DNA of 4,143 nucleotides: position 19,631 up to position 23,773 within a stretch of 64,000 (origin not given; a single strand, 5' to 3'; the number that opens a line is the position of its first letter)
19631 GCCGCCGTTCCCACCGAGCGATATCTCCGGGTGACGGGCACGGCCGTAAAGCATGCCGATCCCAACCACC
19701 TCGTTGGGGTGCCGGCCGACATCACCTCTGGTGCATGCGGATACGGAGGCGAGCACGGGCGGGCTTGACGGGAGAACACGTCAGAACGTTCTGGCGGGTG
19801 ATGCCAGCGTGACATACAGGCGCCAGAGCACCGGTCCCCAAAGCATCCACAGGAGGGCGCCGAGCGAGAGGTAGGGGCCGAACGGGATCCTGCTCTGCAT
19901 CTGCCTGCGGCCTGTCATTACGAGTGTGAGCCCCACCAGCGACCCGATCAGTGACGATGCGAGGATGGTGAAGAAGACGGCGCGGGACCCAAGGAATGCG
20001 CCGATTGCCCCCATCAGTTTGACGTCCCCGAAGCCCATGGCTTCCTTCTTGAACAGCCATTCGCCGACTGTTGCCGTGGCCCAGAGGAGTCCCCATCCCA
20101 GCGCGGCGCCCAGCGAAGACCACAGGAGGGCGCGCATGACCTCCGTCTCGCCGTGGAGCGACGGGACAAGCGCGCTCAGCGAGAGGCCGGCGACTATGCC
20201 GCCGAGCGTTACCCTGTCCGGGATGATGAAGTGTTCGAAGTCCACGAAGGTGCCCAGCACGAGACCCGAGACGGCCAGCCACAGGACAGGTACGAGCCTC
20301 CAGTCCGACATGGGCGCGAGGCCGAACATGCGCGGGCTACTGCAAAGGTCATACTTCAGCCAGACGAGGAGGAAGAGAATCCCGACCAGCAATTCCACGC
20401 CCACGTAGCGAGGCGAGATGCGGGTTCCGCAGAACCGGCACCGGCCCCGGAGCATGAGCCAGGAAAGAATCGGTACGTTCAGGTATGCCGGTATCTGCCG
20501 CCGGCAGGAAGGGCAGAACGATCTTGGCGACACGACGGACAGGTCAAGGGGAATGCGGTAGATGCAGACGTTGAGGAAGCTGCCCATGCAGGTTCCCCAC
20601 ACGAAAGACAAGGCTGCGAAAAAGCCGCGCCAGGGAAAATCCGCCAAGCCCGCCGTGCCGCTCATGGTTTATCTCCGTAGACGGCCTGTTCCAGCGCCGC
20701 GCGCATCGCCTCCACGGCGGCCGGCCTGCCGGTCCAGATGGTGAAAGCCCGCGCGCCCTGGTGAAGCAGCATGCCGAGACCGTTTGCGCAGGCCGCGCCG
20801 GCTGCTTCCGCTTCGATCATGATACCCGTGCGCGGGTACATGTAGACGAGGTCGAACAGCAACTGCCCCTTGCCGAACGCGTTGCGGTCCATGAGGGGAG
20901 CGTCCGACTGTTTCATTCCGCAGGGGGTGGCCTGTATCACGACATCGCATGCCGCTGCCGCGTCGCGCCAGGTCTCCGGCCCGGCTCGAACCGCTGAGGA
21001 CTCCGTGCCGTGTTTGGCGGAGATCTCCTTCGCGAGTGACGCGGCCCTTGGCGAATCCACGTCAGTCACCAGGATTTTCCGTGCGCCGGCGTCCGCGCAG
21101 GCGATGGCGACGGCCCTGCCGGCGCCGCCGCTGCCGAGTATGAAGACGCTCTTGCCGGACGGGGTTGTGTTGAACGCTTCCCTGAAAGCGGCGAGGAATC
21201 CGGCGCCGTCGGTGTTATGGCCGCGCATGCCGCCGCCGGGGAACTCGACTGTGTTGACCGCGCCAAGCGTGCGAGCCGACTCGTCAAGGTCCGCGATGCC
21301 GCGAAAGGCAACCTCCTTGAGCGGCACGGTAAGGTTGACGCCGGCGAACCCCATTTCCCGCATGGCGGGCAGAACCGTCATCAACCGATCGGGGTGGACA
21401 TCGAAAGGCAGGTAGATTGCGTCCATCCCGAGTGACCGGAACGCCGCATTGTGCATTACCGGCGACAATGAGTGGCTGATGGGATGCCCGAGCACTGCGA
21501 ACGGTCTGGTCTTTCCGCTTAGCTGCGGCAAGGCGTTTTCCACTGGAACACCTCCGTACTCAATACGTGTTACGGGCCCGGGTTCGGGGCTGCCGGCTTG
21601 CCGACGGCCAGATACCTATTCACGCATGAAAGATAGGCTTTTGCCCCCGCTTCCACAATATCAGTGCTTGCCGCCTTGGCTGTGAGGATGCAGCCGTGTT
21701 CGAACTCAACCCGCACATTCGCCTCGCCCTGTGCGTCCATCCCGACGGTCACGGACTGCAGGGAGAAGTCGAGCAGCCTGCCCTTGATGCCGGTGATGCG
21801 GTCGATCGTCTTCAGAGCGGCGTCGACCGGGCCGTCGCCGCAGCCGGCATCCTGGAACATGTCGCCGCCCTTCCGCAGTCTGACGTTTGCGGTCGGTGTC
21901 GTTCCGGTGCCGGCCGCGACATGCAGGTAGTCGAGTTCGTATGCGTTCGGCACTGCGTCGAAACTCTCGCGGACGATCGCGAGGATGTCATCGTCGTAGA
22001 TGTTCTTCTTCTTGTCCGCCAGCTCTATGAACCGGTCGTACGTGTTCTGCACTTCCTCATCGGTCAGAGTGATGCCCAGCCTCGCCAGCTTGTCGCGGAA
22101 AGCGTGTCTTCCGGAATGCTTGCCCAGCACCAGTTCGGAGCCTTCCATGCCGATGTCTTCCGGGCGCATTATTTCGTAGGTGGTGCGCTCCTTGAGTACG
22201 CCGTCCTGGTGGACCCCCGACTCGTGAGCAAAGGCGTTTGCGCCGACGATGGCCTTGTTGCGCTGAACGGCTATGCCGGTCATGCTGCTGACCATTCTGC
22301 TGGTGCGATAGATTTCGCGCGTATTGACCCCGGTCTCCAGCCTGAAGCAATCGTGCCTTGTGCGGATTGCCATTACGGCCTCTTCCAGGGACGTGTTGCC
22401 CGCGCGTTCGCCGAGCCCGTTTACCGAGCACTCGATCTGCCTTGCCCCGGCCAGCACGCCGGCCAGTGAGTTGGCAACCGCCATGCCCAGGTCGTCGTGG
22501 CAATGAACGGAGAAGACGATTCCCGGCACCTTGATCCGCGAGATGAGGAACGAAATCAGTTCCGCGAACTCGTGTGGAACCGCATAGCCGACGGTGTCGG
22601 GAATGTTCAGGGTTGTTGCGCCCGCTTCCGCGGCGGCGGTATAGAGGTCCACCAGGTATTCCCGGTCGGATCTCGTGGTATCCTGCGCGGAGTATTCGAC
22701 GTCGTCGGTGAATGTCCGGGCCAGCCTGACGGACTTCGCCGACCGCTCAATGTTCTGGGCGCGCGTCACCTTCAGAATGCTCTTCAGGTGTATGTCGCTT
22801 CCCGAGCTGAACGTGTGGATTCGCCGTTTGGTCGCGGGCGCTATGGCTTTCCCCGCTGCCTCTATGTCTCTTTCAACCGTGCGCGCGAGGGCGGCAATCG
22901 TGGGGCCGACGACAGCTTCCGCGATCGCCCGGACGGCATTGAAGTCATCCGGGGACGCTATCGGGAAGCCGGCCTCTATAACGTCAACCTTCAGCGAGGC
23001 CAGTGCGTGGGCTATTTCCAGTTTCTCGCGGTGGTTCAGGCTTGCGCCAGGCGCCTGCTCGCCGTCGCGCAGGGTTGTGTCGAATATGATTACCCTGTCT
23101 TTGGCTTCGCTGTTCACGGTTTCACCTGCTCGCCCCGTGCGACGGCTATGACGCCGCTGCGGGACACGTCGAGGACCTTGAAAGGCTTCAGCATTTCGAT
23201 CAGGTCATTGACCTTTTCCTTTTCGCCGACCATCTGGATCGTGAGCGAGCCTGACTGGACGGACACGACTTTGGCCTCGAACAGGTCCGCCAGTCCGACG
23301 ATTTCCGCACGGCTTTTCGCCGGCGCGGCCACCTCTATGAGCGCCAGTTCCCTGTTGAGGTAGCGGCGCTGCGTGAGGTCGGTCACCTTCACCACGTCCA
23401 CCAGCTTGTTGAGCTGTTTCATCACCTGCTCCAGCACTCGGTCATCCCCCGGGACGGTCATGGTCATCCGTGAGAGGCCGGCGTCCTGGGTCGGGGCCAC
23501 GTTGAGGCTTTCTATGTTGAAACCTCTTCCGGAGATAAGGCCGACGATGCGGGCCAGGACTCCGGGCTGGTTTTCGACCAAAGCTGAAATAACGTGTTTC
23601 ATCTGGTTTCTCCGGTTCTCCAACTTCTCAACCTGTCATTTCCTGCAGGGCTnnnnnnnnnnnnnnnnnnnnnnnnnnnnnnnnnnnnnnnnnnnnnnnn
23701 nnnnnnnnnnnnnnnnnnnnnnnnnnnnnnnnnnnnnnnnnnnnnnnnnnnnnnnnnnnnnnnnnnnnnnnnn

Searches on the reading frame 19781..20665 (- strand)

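Call 9: search_protein_families(library=pfam, proteins=[window:19781-20665:-])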
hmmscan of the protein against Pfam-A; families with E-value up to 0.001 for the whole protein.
window:19781-20665:- (294 aa): 2 families
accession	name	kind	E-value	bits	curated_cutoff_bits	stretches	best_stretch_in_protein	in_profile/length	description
PF06750.18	A24_N_bact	-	3e-32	111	23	1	23-105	2-84/84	Bacterial Peptidase A24 N-terminal domain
PF01478.23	Peptidase_A24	-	2.8e-18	66.7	26.5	1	130-246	2-104/104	Type IV leader peptidase family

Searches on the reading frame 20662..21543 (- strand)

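Call 9: search_protein_families(library=pfam, proteins=[window:20662-21543:-])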
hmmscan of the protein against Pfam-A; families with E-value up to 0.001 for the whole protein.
window:20662-21543:- (293 aa): 4 families
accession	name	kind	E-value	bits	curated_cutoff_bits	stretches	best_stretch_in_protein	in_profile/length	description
PF08501.16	Shikimate_dh_N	-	7.6e-26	90.6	27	1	17-99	1-83/83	Shikimate dehydrogenase substrate binding domain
PF18317.6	SDH_C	-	9.4e-15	54.5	25.8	1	255-285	1-31/31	Shikimate 5'-dehydrogenase C-terminal domain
PF03807.23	F420_oxidored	-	3.7e-05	24.7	21.6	1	134-210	3-71/94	NADP oxidoreductase coenzyme F420-dependent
PF01488.26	Shikimate_DH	-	0.00041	20.9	24.3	1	129-206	11-83/138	Shikimate / quinate 5-dehydrogenase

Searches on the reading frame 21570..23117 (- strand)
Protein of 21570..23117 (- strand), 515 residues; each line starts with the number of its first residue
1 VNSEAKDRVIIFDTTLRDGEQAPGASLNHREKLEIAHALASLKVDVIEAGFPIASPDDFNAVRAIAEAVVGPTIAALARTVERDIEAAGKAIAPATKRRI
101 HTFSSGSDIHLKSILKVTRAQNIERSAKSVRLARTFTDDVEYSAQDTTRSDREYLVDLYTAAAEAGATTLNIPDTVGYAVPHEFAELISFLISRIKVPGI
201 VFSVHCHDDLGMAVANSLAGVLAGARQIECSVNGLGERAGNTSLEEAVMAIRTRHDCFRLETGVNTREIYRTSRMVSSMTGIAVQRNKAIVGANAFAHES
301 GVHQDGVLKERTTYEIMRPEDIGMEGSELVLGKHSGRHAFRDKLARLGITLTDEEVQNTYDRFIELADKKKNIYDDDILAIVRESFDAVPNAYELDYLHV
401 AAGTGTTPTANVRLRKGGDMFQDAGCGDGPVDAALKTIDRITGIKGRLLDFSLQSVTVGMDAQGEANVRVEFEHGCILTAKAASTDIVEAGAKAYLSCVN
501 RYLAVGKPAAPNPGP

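Call 9: search_protein_families(library=pfam, proteins=[window:21570-23117:-])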
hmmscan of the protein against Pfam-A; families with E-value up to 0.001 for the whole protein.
window:21570-23117:- (515 aa): 3 families
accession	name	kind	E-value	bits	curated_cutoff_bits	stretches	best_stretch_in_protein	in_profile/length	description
PF00682.25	HMGL-like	-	3.4e-90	302.4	29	1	8-276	1-260/260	HMGL-like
PF08502.15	LeuA_dimer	-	1.1e-31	109.9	24.9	1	373-503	2-131/131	LeuA allosteric (dimerisation) domain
PF22617.1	HCS_D2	-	1.9e-31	108.7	27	1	290-371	1-82/82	Homocitrate synthase post-HMGL domain-like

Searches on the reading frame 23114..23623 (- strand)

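Call 9: search_protein_families(library=pfam, proteins=[window:23114-23623:-])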
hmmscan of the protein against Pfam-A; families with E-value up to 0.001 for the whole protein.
window:23114-23623:- (169 aa): 5 families
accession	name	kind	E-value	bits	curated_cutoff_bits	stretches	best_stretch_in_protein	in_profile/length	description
PF22629.2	ACT_AHAS_ss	-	4.3e-26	91.3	27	1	12-79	1-67/67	AHAS small subunit-like ACT domain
PF10369.15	ALS_ss_C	-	2.9e-24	85.3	23.2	1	91-164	1-74/74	Small subunit of acetolactate synthase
PF13710.12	ACT_5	-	4e-20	71.8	27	1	18-80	1-62/62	ACT domain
PF01842.31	ACT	-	1.4e-16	60.4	27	1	10-75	1-65/66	ACT domain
PF13291.12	ACT_4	-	1.7e-08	35.5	27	1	12-81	9-79/80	ACT domain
